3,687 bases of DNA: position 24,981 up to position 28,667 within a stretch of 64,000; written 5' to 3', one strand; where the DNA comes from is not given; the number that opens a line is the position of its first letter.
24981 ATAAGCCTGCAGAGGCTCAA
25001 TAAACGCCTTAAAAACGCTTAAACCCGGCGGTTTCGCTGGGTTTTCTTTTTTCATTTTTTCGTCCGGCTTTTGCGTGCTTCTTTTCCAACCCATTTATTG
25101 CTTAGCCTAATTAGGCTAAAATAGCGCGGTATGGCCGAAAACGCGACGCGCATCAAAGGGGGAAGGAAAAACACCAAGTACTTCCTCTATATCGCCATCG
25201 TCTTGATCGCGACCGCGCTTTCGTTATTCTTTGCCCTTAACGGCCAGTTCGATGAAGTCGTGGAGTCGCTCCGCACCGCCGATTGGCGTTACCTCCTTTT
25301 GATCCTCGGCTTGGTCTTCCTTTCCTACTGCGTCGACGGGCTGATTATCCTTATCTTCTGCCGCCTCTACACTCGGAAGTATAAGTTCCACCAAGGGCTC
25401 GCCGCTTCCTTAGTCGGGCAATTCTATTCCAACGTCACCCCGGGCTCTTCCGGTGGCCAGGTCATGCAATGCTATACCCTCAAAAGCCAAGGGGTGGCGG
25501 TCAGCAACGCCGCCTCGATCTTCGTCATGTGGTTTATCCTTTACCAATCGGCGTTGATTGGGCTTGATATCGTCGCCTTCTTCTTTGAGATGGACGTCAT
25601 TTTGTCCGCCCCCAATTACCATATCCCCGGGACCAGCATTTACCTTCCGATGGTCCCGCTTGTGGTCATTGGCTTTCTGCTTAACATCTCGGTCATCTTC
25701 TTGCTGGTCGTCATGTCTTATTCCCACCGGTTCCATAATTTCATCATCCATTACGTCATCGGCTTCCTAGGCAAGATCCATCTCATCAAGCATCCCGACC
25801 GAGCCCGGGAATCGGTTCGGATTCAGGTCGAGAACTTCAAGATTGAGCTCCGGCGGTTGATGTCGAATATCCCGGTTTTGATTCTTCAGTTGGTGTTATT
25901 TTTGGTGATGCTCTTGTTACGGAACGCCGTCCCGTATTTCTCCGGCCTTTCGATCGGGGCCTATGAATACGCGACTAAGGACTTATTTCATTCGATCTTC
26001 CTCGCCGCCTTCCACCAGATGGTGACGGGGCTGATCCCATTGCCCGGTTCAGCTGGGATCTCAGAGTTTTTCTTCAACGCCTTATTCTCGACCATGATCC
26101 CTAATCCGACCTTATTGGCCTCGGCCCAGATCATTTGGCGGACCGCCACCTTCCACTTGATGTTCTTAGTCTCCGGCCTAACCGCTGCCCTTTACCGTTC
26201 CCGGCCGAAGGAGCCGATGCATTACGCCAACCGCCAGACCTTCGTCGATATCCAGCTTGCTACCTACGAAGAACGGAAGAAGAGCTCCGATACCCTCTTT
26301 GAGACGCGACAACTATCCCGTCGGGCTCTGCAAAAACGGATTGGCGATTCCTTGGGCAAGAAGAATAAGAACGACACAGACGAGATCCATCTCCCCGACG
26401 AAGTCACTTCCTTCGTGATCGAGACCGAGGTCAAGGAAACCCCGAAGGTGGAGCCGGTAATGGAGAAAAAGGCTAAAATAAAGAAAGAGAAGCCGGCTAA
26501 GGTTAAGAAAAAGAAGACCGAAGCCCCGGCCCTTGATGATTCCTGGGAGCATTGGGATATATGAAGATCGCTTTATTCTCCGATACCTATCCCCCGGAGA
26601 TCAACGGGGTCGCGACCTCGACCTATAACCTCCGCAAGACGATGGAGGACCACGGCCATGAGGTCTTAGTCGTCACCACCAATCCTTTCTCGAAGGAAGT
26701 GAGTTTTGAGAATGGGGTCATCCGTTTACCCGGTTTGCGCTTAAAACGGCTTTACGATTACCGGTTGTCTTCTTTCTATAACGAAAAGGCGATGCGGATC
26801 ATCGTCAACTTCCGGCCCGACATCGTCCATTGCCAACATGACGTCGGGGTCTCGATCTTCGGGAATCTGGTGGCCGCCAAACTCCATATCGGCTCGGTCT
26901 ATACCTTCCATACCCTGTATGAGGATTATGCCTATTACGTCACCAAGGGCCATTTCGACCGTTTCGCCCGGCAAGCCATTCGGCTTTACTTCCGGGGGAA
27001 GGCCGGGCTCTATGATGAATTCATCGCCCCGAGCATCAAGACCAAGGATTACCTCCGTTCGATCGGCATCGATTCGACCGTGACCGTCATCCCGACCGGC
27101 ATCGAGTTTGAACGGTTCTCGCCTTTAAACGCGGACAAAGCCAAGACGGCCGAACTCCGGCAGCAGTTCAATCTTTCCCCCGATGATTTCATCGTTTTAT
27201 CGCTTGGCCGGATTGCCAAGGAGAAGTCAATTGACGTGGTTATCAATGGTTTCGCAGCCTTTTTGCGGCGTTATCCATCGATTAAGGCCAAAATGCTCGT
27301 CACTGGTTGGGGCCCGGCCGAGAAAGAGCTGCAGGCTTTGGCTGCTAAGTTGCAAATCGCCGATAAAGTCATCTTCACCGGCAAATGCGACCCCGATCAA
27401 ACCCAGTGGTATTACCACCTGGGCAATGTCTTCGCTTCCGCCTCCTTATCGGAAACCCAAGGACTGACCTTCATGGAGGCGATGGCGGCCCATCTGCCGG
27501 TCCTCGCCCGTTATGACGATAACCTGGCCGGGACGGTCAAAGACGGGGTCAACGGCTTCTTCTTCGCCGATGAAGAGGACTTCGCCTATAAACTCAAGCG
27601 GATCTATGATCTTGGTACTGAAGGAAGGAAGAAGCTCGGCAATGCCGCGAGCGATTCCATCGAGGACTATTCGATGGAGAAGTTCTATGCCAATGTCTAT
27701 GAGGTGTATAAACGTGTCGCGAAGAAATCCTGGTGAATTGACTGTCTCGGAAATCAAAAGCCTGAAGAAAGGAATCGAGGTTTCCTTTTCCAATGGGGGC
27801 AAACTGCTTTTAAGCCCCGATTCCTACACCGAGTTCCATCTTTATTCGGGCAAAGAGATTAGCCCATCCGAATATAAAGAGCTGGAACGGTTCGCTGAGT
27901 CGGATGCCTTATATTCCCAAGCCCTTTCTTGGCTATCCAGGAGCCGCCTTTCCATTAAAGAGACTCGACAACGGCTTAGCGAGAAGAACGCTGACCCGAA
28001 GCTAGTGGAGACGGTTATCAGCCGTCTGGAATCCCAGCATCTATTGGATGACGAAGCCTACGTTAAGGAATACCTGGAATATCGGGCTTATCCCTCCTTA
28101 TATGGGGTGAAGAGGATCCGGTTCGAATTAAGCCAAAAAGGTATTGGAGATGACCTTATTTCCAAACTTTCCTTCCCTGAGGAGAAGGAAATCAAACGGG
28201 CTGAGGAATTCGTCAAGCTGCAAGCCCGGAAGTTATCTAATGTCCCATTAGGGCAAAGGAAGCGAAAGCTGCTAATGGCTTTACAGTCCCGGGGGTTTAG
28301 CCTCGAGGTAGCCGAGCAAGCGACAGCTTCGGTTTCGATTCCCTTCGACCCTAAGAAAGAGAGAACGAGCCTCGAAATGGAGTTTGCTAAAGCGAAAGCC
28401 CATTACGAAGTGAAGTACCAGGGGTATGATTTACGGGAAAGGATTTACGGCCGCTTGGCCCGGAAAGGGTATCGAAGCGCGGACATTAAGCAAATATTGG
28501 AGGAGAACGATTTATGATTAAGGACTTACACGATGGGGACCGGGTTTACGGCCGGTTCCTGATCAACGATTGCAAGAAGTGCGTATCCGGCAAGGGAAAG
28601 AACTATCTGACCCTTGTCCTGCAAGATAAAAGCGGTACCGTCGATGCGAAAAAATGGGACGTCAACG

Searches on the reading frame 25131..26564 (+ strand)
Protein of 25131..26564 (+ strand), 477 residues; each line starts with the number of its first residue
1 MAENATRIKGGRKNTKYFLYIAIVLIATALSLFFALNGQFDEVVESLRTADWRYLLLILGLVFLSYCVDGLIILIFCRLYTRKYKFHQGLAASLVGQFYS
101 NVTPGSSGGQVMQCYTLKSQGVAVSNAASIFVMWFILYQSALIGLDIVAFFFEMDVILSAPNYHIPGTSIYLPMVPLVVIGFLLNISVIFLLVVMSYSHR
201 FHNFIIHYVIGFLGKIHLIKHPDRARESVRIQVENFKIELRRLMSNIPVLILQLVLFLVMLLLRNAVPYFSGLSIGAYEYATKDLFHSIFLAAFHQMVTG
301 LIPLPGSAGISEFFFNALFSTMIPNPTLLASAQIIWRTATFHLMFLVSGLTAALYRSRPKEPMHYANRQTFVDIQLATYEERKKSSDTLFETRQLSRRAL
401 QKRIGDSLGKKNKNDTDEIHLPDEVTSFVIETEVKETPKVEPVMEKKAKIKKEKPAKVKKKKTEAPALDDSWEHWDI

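Call 40: search_protein_families(library=pfam, proteins=[window:25131-26564:+], max_evalue=0.00001)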
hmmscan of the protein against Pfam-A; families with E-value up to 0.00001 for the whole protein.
window:25131-26564:+ (477 aa): 1 family
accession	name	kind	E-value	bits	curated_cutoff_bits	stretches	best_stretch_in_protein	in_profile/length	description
PF03706.18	LPG_synthase_TM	-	6.5e-34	118.2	33.4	1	24-347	5-301/302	Lysylphosphatidylglycerol synthase TM region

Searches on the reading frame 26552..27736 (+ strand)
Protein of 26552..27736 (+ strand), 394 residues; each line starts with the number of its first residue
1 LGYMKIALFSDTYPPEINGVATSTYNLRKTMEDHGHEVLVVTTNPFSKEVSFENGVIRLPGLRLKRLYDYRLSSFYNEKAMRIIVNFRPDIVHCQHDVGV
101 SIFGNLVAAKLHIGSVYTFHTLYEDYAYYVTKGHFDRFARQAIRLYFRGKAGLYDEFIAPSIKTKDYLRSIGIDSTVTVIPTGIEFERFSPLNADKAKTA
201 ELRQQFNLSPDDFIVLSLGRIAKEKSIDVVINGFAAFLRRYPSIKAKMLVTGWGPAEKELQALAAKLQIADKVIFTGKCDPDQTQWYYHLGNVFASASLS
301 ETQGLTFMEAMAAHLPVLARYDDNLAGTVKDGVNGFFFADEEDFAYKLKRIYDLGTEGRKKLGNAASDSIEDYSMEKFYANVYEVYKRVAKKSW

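Call 40: search_protein_families(library=pfam, proteins=[window:26552-27736:+], max_evalue=0.00001)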
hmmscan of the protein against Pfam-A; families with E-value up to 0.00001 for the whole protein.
window:26552-27736:+ (394 aa): 5 families
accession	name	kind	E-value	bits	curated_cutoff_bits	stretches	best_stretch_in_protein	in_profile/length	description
PF13439.12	Glyco_transf_4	-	4.2e-29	102.2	28.5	1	17-188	1-170/170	Glycosyltransferase Family 4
PF00534.26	Glycos_transf_1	-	3e-28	99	26.4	1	200-366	3-169/172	Glycosyl transferases group 1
PF13692.12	Glyco_trans_1_4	-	1.2e-23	84.3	27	1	214-352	3-140/142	Glycosyl transferases group 1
PF13579.12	Glyco_trans_4_4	-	1.2e-12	48.9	29.7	1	18-183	1-158/158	Glycosyl transferase 4-like domain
PF13477.12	Glyco_trans_4_2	-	2.5e-06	28.2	23.4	1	24-122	13-109/139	Glycosyl transferase 4-like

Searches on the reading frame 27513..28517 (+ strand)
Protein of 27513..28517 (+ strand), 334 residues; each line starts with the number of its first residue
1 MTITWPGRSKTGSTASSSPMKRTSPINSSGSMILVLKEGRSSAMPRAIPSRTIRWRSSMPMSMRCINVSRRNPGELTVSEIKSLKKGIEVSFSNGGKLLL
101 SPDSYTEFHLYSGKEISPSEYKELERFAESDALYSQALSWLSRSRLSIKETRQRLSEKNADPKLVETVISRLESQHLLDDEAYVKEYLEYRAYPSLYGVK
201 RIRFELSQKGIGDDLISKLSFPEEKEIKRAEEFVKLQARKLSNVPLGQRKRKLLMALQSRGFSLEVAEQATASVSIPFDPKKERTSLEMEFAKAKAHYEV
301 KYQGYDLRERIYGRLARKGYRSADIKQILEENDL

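Call 40: search_protein_families(library=pfam, proteins=[window:27513-28517:+], max_evalue=0.00001)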
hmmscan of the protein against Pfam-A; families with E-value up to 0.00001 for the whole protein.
window:27513-28517:+ (334 aa): 3 families
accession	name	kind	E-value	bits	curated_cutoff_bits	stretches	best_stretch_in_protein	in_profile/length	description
PF21982.2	RecX_HTH1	-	4.6e-10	39.7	26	1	134-172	2-40/40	RecX, first three-helix domain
PF21981.2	RecX_HTH3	-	5.1e-08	33.4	26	0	229-270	6-47/48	RecX, third three-helix domain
PF02631.22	RecX_HTH2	-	2.7e-07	31.1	26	1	179-217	1-39/42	RecX, second three-helix domain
